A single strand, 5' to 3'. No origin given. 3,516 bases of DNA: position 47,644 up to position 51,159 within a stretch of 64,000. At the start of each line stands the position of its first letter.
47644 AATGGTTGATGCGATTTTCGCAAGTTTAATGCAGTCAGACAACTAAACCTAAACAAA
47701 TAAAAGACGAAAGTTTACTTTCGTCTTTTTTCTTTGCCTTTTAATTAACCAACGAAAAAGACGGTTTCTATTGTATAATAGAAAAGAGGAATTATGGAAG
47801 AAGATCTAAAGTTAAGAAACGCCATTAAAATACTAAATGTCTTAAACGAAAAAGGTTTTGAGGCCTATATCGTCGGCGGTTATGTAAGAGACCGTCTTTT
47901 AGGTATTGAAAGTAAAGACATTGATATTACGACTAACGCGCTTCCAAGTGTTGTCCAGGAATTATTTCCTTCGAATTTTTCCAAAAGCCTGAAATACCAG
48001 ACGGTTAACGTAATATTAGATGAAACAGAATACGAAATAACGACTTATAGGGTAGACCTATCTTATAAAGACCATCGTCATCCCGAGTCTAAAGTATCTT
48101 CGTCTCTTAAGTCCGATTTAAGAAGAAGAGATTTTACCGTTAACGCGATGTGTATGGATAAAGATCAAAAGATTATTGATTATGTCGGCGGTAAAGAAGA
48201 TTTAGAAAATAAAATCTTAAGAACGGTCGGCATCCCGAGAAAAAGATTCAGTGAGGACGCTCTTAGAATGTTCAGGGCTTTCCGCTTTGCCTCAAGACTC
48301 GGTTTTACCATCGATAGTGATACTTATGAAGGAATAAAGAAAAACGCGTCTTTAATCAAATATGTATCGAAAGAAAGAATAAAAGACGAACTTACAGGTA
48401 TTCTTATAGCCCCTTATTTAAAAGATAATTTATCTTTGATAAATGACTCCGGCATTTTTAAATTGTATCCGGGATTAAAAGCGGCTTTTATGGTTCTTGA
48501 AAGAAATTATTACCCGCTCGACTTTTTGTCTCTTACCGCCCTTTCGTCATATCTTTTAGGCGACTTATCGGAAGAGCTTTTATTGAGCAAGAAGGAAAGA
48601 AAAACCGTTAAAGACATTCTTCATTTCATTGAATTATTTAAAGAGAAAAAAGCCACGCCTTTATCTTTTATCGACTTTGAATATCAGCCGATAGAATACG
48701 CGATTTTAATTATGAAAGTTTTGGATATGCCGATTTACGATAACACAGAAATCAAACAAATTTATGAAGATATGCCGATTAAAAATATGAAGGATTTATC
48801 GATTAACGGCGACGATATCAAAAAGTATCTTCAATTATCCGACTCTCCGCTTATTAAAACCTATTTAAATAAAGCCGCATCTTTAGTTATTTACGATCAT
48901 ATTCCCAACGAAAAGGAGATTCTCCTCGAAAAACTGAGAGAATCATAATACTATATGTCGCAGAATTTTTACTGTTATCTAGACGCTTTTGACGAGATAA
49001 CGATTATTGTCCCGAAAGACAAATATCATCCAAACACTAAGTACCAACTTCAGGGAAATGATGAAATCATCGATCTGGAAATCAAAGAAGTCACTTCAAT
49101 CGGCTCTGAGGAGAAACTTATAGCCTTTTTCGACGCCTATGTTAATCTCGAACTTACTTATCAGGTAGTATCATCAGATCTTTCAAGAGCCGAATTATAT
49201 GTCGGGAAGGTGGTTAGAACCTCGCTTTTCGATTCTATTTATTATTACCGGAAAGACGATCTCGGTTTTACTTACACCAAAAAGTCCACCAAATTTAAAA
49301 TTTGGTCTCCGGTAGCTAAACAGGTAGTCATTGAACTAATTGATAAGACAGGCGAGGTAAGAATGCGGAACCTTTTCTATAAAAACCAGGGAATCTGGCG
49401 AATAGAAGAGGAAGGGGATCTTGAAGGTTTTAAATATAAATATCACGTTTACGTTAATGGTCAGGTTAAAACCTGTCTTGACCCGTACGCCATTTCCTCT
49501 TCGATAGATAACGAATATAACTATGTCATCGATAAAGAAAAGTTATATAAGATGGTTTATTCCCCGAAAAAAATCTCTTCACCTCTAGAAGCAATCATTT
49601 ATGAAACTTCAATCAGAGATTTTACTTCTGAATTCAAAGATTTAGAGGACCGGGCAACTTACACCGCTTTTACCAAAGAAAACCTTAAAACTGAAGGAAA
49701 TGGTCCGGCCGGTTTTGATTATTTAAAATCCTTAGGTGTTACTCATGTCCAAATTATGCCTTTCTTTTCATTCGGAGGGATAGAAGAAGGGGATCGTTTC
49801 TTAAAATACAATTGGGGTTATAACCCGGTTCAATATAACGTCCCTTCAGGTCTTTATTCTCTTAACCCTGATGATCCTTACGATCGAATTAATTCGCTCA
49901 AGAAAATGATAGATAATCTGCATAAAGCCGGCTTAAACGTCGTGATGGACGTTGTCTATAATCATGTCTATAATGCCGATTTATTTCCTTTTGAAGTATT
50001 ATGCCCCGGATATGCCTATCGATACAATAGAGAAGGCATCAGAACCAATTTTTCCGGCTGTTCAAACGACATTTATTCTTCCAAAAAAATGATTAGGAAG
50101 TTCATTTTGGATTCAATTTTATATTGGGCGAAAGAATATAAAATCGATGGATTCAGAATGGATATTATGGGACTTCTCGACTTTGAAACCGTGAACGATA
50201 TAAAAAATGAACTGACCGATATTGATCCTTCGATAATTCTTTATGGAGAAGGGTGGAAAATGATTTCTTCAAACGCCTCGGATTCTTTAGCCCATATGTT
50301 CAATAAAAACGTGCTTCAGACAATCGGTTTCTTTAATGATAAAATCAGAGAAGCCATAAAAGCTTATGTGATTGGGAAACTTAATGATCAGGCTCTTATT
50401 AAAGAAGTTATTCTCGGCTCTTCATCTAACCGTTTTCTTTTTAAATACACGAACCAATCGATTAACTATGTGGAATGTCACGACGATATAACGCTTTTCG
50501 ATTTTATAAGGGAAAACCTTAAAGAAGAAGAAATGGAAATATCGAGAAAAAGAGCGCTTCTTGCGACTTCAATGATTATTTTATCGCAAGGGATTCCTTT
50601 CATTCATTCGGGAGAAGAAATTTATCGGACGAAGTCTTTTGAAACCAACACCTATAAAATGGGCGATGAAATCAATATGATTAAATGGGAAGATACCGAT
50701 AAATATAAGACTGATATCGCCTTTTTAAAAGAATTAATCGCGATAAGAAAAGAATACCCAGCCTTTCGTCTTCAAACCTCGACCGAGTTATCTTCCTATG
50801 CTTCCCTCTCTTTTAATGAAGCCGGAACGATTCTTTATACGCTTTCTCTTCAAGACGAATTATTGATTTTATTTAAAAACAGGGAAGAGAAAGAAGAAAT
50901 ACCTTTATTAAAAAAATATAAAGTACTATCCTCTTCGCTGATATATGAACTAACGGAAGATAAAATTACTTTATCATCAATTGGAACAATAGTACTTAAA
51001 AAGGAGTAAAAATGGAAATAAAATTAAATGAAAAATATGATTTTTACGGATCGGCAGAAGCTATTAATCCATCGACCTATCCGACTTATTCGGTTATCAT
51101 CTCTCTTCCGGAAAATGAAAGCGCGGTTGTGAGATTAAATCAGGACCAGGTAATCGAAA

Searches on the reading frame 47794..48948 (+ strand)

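Call 54: search_protein_families(library=pfam, proteins=[window:47794-48948:+], max_evalue=0.00001)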
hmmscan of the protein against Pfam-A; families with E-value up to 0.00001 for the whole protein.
window:47794-48948:+ (384 aa): 3 families
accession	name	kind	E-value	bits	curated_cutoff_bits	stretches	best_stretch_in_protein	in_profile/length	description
PF01743.26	PolyA_pol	-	1.7e-36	125.8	23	1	24-143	1-126/126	Poly A polymerase head domain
PF13735.12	tRNA_NucTran2_2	-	3e-16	60.2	27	1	261-380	30-148/149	tRNA nucleotidyltransferase domain 2 putative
PF12627.12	PolyA_pol_RNAbd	-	3.4e-12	46.4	22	1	170-230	1-62/64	Probable RNA and SrmB- binding site of polymerase A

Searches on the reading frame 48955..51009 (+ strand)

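Call 54: search_protein_families(library=pfam, proteins=[window:48955-51009:+], max_evalue=0.00001)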
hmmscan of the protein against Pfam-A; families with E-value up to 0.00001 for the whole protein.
window:48955-51009:+ (684 aa): 3 families
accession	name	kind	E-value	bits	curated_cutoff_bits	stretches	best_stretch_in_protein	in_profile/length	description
PF00128.31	Alpha-amylase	-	1.7e-14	54.3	22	1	371-576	157-361/446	Alpha amylase, catalytic domain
PF02922.24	CBM_48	-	5.3e-13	49.5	22.4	1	103-179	2-83/83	Carbohydrate-binding module 48 (Isoamylase N-terminal domain)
PF17999.7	PulA_N1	-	6.9e-13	49.6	27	1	5-88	1-85/85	Pullulanase N1-terminal domain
